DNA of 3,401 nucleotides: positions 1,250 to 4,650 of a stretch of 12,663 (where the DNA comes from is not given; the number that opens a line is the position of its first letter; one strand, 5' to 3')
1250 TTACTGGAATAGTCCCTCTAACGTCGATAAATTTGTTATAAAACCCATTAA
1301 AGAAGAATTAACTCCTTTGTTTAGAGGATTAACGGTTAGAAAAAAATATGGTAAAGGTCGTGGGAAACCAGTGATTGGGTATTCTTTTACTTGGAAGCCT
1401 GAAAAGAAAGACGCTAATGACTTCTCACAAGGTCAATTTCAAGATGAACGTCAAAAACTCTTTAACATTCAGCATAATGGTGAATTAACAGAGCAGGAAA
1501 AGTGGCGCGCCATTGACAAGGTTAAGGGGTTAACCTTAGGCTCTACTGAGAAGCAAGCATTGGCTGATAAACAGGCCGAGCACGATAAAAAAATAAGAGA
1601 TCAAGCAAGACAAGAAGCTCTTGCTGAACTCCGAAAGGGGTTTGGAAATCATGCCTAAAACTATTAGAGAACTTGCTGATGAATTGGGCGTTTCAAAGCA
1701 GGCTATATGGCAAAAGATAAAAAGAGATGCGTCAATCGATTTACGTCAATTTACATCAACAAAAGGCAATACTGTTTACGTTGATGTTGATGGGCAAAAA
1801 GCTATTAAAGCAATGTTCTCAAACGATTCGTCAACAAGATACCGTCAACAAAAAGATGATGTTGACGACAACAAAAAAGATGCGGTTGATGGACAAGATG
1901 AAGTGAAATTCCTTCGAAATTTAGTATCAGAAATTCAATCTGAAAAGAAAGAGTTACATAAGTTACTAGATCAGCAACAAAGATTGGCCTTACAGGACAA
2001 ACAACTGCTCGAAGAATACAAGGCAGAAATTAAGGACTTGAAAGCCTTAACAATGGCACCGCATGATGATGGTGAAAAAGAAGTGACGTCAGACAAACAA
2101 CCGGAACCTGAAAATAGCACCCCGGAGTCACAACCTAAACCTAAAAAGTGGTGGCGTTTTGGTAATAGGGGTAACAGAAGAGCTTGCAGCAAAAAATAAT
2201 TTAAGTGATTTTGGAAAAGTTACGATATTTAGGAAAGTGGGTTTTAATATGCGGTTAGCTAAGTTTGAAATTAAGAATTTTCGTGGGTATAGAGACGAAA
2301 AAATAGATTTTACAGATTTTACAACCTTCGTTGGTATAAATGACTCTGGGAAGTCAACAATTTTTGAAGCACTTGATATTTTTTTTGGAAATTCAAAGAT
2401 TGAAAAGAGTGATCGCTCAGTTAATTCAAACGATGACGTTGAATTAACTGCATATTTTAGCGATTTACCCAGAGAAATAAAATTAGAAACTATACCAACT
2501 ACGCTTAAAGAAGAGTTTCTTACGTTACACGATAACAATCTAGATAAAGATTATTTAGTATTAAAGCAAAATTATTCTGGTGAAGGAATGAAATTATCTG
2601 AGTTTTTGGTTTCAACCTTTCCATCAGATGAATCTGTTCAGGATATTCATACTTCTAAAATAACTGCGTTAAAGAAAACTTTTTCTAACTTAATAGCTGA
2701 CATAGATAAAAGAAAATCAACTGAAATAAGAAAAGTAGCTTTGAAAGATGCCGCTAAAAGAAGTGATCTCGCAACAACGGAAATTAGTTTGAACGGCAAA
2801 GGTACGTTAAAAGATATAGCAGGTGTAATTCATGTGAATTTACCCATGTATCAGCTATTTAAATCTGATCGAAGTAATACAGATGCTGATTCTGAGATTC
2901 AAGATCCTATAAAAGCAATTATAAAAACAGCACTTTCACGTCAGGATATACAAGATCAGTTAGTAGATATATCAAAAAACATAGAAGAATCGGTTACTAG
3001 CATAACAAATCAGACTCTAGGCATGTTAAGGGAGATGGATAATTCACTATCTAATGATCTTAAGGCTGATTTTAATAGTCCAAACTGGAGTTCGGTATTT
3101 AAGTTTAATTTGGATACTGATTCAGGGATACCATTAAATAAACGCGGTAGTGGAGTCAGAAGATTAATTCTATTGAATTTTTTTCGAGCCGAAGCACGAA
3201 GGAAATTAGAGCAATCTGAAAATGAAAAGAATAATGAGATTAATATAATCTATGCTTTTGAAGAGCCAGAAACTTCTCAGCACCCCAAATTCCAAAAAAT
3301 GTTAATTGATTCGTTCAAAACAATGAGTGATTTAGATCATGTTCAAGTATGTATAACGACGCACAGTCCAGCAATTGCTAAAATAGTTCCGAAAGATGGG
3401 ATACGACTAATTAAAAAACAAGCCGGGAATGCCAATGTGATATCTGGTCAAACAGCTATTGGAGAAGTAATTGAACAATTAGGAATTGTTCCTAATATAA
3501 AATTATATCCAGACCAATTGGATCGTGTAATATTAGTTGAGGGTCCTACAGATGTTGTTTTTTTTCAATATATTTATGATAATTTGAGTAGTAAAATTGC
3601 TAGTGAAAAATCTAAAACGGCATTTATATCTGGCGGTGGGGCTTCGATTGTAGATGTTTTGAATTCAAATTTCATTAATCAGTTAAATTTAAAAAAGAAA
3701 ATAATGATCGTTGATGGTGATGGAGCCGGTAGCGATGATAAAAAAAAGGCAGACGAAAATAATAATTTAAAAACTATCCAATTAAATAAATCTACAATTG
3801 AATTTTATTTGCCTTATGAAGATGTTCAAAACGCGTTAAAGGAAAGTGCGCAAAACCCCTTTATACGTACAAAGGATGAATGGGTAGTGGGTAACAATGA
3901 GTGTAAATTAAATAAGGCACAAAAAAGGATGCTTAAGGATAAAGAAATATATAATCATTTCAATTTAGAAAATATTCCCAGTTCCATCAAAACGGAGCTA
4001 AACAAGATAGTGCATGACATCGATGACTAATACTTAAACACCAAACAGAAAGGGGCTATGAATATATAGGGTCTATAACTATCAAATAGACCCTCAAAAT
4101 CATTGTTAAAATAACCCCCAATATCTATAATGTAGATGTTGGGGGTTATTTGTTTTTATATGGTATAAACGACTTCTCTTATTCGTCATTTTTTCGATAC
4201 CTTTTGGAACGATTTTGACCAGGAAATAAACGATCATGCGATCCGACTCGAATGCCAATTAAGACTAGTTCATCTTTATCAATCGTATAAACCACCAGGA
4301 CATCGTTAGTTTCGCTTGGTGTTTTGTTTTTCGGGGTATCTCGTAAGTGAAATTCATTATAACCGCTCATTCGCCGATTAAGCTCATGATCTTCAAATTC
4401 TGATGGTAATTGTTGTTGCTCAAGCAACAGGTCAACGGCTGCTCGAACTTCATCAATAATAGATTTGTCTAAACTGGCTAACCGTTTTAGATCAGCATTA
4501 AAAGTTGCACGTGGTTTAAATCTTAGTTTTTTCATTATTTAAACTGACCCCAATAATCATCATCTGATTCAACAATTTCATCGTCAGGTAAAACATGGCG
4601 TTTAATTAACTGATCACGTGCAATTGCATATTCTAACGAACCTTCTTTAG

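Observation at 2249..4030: Stand-alone OLD-family ATPase-Toprim nuclease placed directly behind the repA-repB replication operon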

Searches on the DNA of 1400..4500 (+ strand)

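Call 17: search_dna_similar(query=window:1400-4500:+, collection=plasmids, mode=near, max_rows=60, rows=best)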
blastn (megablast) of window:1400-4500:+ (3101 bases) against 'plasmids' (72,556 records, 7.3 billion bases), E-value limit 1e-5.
Records with a match: 591; places in all: 921; records where one place covers at least 80% of the query: 1.
Best place of each record, by identity: >=99% 11; 95-99% 237; 90-95% 255; 80-90% 86; 60-80% 2.
By first word of the organism name: Lactiplantibacillus 280; Latilactobacillus 57; Leuconostoc 46; Pediococcus 42; Levilactobacillus 34; Weissella 33; Loigolactobacillus 20; Listeria 16; Lactobacillus 13; Companilactobacillus 13; and 10 more.
By predicted mobility (MOB-suite, as given by PLSDB): non-mobilizable 307; mobilizable 254; conjugative 30.
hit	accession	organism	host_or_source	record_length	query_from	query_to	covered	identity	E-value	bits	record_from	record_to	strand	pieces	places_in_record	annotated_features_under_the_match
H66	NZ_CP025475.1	Latilactobacillus curvatus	Homo sapiens,cell culture,adult feces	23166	1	2752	89%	99.1%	0e+0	4948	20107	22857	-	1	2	AAA family ATPase | HTH domain-containing protein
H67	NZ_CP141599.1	Lactiplantibacillus plantarum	Apis cerana,Intestine sample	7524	830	2790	63%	91.4%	0e+0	2691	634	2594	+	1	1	AAA family ATPase | type II toxin-antitoxin system PemK/MazF family toxin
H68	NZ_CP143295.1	Lactiplantibacillus plantarum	Cornus officinalis,cell culture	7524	830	2790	63%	91.4%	0e+0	2691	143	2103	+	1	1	AAA family ATPase | type II toxin-antitoxin system PemK/MazF family toxin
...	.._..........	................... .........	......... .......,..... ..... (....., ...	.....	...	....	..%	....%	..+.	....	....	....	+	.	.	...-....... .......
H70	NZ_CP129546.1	Lactiplantibacillus pentosus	cell culture,Dairy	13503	830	2760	62%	91.4%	0e+0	2641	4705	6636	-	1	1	AAA family ATPase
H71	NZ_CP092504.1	Lactiplantibacillus plantarum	single cell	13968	830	2641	58%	92.0%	0e+0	2543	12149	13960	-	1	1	AAA family ATPase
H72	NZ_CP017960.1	Lactiplantibacillus plantarum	pure culture,pit mud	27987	830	2638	58%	92.0%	0e+0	2543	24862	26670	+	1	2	AAA family ATPase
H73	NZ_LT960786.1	Latilactobacillus sakei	Beef carpaccio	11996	2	3101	48%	96.5%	0e+0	2463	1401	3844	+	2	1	HTH domain-containing protein | DNA starvation/stationary phase protection protein | type II toxin-antitoxin system YafQ family toxin | replication initiation protein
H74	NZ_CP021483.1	Levilactobacillus brevis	cell culture,food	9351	1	3101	42%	95.8%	0e+0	2166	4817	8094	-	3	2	HTH domain-containing protein | helix-turn-helix transcriptional regulator | DNA starvation/stationary phase protection protein | type II toxin-antitoxin system YafQ family toxin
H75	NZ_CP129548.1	Lactiplantibacillus pentosus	cell culture,Dairy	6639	4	3101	42%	93.5%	0e+0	1983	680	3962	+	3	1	helix-turn-helix transcriptional regulator | HTH domain-containing protein | DNA starvation/stationary phase protection protein | type II toxin-antitoxin system YafQ family toxin | replication initiation protein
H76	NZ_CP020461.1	Latilactobacillus sakei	food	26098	258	3101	40%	94.1%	0e+0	1890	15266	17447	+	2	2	HTH domain-containing protein | DNA starvation/stationary phase protection protein | type II toxin-antitoxin system YafQ family toxin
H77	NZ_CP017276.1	Latilactobacillus sakei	cell culture,starter culture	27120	258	3101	40%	94.1%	0e+0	1890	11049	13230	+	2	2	HTH domain-containing protein | DNA starvation/stationary phase protection protein | type II toxin-antitoxin system YafQ family toxin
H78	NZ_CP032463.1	Lactiplantibacillus plantarum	Single strain,kimchi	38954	1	2683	35%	97.3%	0e+0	1852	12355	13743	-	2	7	HTH domain-containing protein | replication initiation protein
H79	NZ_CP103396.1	Levilactobacillus brevis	single cell,vegetable fermented food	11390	1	2683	35%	98.8%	0e+0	1909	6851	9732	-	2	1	IS5-like element ISLpl3 family transposase | HTH domain-containing protein | DNA starvation/stationary phase protection protein | replication initiation protein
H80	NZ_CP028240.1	Lactiplantibacillus plantarum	cell culture,Diced Radish Kimchi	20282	1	2683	35%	98.7%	0e+0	1903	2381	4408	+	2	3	HTH domain-containing protein | DNA starvation/stationary phase protection protein | replication initiation protein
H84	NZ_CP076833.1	Lactiplantibacillus plantarum 2025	milk products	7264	2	2695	35%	97.3%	0e+0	1839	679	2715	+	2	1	HTH domain-containing protein | DNA starvation/stationary phase protection protein | replication initiation protein | hypothetical protein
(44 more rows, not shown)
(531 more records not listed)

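Call 19: get_annotated_region(hit=H69, flank=4000)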
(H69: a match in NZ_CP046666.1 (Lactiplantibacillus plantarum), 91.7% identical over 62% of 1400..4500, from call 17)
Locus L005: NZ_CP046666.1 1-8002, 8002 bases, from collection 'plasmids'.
description: Lactiplantibacillus plantarum strain 83-18 plasmid p83-18.6, complete sequence
organism: Lactiplantibacillus plantarum (NCBI taxid 1590)
taxonomy: Bacteria; Bacillota; Bacilli; Lactobacillales; Lactobacillaceae; Lactiplantibacillus; Lactiplantibacillus plantarum
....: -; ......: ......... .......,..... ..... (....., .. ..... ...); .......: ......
typing (MOB-suite, as given by PLSDB): mobilizable; relaxase MOBQ
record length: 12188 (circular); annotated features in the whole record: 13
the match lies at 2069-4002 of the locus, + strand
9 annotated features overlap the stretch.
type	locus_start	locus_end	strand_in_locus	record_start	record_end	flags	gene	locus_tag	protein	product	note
CDS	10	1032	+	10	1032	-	-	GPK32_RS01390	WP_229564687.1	DNA adenine methylase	-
CDS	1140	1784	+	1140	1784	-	-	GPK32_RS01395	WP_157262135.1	hypothetical protein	-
CDS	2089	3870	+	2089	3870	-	-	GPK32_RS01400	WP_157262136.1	ATP-binding protein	-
CDS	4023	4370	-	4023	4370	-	-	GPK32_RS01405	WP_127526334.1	type II toxin-antitoxin system PemK/MazF family toxin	-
CDS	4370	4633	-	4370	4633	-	-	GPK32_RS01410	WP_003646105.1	type II toxin-antitoxin system PrlF family antitoxin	GO:0001558 - regulation of cell growth [Evidence IEA]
CDS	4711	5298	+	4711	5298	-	-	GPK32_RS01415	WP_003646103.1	site-specific integrase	-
CDS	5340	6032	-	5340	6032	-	-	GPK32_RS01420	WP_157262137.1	MobB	-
CDS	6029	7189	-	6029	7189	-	mobQ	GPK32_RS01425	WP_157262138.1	MobQ family relaxase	-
CDS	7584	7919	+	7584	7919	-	-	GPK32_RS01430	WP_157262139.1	hypothetical protein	-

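Call 20: get_annotated_region(hit=H70, flank=4000)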
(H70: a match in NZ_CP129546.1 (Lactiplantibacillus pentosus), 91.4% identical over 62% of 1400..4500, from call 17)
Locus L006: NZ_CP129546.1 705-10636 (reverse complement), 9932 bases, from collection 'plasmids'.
description: Lactiplantibacillus pentosus strain LB-1 plasmid unnamed4, complete sequence
organism: Lactiplantibacillus pentosus (NCBI taxid 1589)
taxonomy: Bacteria; Bacillota; Bacilli; Lactobacillales; Lactobacillaceae; Lactiplantibacillus; Lactiplantibacillus pentosus
host: -; source: cell culture,Dairy; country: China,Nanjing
typing (MOB-suite, as given by PLSDB): mobilizable; replicon rep_cluster_707; relaxase MOBP
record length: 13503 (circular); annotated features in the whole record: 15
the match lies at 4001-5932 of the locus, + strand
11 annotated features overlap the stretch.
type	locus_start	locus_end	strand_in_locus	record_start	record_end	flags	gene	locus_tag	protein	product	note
CDS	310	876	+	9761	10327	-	-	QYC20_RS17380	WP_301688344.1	DUF536 domain-containing protein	-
CDS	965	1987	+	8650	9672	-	-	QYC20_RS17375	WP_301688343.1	DNA adenine methylase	-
CDS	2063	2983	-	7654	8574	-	-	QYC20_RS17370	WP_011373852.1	IS30-like element ISLsa1 family transposase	-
CDS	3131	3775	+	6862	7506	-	-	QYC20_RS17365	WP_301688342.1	hypothetical protein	-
CDS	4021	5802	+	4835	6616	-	-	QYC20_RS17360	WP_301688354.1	AAA family ATPase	-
CDS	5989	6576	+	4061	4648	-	-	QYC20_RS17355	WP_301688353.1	site-specific integrase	-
CDS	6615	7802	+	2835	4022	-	-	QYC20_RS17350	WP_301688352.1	FRG domain-containing protein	-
CDS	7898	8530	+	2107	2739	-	-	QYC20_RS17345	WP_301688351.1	type IV secretory system conjugative DNA transfer family protein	-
CDS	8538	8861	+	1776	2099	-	-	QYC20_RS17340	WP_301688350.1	type IV secretory system conjugative DNA transfer family protein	-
CDS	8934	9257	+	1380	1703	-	-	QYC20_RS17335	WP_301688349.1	plasmid maintenance system killer protein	-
CDS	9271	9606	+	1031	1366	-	-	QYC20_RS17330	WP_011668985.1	helix-turn-helix domain-containing protein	-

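Call 21: get_annotated_region(hit=H72, flank=4000)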
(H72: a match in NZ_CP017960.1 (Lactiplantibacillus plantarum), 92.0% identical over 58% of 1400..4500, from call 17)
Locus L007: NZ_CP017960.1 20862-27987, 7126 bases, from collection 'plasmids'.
description: Lactiplantibacillus plantarum strain C410L1 plasmid unnamed6, complete sequence
organism: Lactiplantibacillus plantarum (NCBI taxid 1590)
taxonomy: Bacteria; Bacillota; Bacilli; Lactobacillales; Lactobacillaceae; Lactiplantibacillus; Lactiplantibacillus plantarum
host: -; source: pure culture,pit mud; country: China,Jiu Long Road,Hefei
typing (MOB-suite, as given by PLSDB): conjugative; replicon rep_cluster_707; relaxase MOBP; mating-pair formation MPF_T
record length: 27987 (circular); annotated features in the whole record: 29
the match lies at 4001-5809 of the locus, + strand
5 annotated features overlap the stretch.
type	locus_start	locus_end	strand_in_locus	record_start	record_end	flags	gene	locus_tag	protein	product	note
CDS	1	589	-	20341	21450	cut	-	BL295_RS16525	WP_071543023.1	replication initiator protein A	-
CDS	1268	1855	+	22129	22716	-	-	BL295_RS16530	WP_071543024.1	DUF536 domain-containing protein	-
CDS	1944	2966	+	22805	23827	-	-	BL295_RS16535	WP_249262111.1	DNA adenine methylase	-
CDS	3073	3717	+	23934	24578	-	-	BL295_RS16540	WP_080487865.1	hypothetical protein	-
CDS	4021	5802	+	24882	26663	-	-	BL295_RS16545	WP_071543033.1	AAA family ATPase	-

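Call 44: get_annotated_region(hit=H84, flank=2500)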
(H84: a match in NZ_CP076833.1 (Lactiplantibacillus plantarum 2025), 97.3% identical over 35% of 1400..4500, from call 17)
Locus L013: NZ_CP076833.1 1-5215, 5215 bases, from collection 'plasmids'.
description: Lactiplantibacillus plantarum 2025 plasmid LP2025_9, complete sequence
organism: Lactiplantibacillus plantarum 2025 (NCBI taxid 1385856)
taxonomy: Bacteria; Bacillota; Bacilli; Lactobacillales; Lactobacillaceae; Lactiplantibacillus; Lactiplantibacillus plantarum; Lactiplantibacillus plantarum 2025
host: -; source: milk products; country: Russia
typing (MOB-suite, as given by PLSDB): non-mobilizable; replicon rep_cluster_2119
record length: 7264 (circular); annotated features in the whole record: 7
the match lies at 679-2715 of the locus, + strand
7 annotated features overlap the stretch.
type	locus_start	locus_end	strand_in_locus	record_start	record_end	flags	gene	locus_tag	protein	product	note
CDS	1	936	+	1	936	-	-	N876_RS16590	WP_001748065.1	replication initiation protein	GO:0006270 - DNA replication initiation [Evidence IEA]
CDS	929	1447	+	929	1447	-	-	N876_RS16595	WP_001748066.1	HTH domain-containing protein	-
CDS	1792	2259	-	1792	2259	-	-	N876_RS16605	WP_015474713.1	DNA starvation/stationary phase protection protein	-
CDS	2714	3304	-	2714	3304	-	-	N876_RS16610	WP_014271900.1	hypothetical protein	-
CDS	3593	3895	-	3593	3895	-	-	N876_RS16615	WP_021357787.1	type II toxin-antitoxin system YafQ family toxin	-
CDS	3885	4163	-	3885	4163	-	-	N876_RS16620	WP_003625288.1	type II toxin-antitoxin system RelB/DinJ family antitoxin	-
CDS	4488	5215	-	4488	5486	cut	-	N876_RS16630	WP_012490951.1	IS30 family transposase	-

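Call 45: get_annotated_region(hit=H73, flank=1500)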
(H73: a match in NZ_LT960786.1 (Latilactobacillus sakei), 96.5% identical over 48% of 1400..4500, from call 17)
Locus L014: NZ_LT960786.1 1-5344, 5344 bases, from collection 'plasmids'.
description: Latilactobacillus sakei isolate MFPB19 plasmid 3, complete sequence
organism: Latilactobacillus sakei (NCBI taxid 1599)
taxonomy: Bacteria; Bacillota; Bacilli; Lactobacillales; Lactobacillaceae; Latilactobacillus; Latilactobacillus sakei
host: -; source: Beef carpaccio; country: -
typing (MOB-suite, as given by PLSDB): mobilizable; replicon rep_cluster_1948,rep_cluster_2119; relaxase MOBP
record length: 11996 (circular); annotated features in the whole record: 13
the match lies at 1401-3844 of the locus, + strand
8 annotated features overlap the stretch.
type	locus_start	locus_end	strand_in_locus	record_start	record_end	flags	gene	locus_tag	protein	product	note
CDS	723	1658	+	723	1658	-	-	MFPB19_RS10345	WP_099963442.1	replication initiation protein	GO:0006270 - DNA replication initiation [Evidence IEA]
CDS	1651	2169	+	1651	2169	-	-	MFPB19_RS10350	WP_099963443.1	HTH domain-containing protein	-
CDS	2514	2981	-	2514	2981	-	-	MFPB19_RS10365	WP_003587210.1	DNA starvation/stationary phase protection protein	-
CDS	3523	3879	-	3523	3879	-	-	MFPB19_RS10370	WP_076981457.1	type II toxin-antitoxin system YafQ family toxin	-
CDS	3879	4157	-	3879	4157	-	-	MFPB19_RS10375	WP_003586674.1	type II toxin-antitoxin system prevent-host-death family antitoxin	GO:0008219 - cell death [Evidence IEA]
CDS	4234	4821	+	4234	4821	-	-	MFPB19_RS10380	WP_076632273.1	site-specific integrase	-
CDS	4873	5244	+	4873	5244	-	-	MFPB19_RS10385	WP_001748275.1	type II toxin-antitoxin system RelE/ParE family toxin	-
CDS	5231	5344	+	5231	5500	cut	-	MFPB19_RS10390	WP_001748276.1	helix-turn-helix transcriptional regulator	-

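Call 53: search_dna_similar(query=window:2249-3750:+, collection=plasmids, mode=near, max_rows=30)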
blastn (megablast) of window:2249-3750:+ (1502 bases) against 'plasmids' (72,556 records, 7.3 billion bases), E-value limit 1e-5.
Records with a match: 7; places in all: 8; records where one place covers at least 80% of the query: 7.
Best place of each record, by identity: >=99% 1; 90-95% 6.
By first word of the organism name: Lactiplantibacillus 6; Latilactobacillus 1.
By predicted mobility (MOB-suite, as given by PLSDB): mobilizable 3; conjugative 2; non-mobilizable 2.
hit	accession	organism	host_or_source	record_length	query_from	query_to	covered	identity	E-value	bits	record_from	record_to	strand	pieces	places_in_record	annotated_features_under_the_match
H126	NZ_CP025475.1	Latilactobacillus curvatus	Homo sapiens,cell culture,adult feces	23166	1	1502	100%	100.0%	0e+0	2774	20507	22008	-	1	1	AAA family ATPase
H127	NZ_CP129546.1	Lactiplantibacillus pentosus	cell culture,Dairy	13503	1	1502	100%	91.1%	0e+0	2032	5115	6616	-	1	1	AAA family ATPase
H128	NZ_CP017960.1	Lactiplantibacillus plantarum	pure culture,pit mud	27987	1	1502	100%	91.0%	0e+0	2021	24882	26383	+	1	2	AAA family ATPase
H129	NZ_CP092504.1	Lactiplantibacillus plantarum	single cell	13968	1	1502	100%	91.0%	0e+0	2021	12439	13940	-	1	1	AAA family ATPase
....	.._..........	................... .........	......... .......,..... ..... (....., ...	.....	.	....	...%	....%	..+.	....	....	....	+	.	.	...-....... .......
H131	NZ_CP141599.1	Lactiplantibacillus plantarum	Apis cerana,Intestine sample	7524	1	1502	100%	90.8%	0e+0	2010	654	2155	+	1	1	AAA family ATPase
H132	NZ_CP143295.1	Lactiplantibacillus plantarum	Cornus officinalis,cell culture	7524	1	1502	100%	90.8%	0e+0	2010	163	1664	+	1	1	AAA family ATPase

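Call 54: search_dna_similar(query=window:3781-4060:+, collection=plasmids, mode=near, max_rows=15, rows=spread)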
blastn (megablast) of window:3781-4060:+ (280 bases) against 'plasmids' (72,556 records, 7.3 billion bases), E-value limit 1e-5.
Records with a match: 212; places in all: 245; records where one place covers at least 80% of the query: 171.
Best place of each record, by identity: >=99% 39; 95-99% 172; 90-95% 1.
By first word of the organism name: Lactiplantibacillus 123; Latilactobacillus 34; Levilactobacillus 19; Pediococcus 11; Leuconostoc 7; Weissella 4; Furfurilactobacillus 4; Companilactobacillus 3; Lactobacillus 3; Enterococcus 2; and 2 more.
By predicted mobility (MOB-suite, as given by PLSDB): non-mobilizable 106; mobilizable 91; conjugative 15.
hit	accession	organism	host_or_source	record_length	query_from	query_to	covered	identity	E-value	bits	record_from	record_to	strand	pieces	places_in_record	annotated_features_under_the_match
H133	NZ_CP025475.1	Latilactobacillus curvatus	Homo sapiens,cell culture,adult feces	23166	1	280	100%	99.6%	9e-143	512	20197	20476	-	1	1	AAA family ATPase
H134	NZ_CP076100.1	Latilactobacillus curvatus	single cell,sourdough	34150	1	280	100%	99.3%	4e-141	507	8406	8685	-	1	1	none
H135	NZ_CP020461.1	Latilactobacillus sakei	food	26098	1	280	100%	98.9%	2e-139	501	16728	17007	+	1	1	none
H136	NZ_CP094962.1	Lactiplantibacillus plantarum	Homo sapiens,single cell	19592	1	280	100%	98.9%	2e-139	501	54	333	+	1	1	none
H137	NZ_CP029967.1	Latilactobacillus curvatus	mixed culture,Chinese pickle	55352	1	280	100%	98.6%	9e-138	496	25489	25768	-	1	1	none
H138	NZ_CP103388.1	Leuconostoc citreum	single cell,vegetable fermented food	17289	1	280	100%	98.6%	9e-138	496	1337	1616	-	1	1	none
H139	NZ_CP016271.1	Lactiplantibacillus plantarum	-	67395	1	280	100%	98.2%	4e-136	490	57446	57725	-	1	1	none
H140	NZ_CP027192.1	Lactobacillus sp. CBA3605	kimchi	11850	1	280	100%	97.9%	2e-134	484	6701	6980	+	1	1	none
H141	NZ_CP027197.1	Lactobacillus sp. CBA3606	-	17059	4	280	99%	97.8%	3e-132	477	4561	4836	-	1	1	none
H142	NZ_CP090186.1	Lactiplantibacillus plantarum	single strain,tea( De'ang pickled tea)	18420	4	280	99%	97.8%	3e-132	477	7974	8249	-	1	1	none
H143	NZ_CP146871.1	Lactiplantibacillus plantarum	-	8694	4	280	99%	97.8%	3e-132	477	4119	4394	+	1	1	none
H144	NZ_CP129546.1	Lactiplantibacillus pentosus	cell culture,Dairy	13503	1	280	100%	95.4%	9e-123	446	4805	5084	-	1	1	AAA family ATPase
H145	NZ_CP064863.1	Companilactobacillus futsaii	jamiecosley,whole organism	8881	126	280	55%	98.7%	1e-71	276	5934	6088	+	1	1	none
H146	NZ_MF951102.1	Weissella cibaria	pickle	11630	176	280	38%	98.1%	8e-44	183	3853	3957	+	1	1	none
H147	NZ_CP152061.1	Lactiplantibacillus paraplantarum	Corruption Beer,corrupted beer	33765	166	221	20%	91.2%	1e-11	77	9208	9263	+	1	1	none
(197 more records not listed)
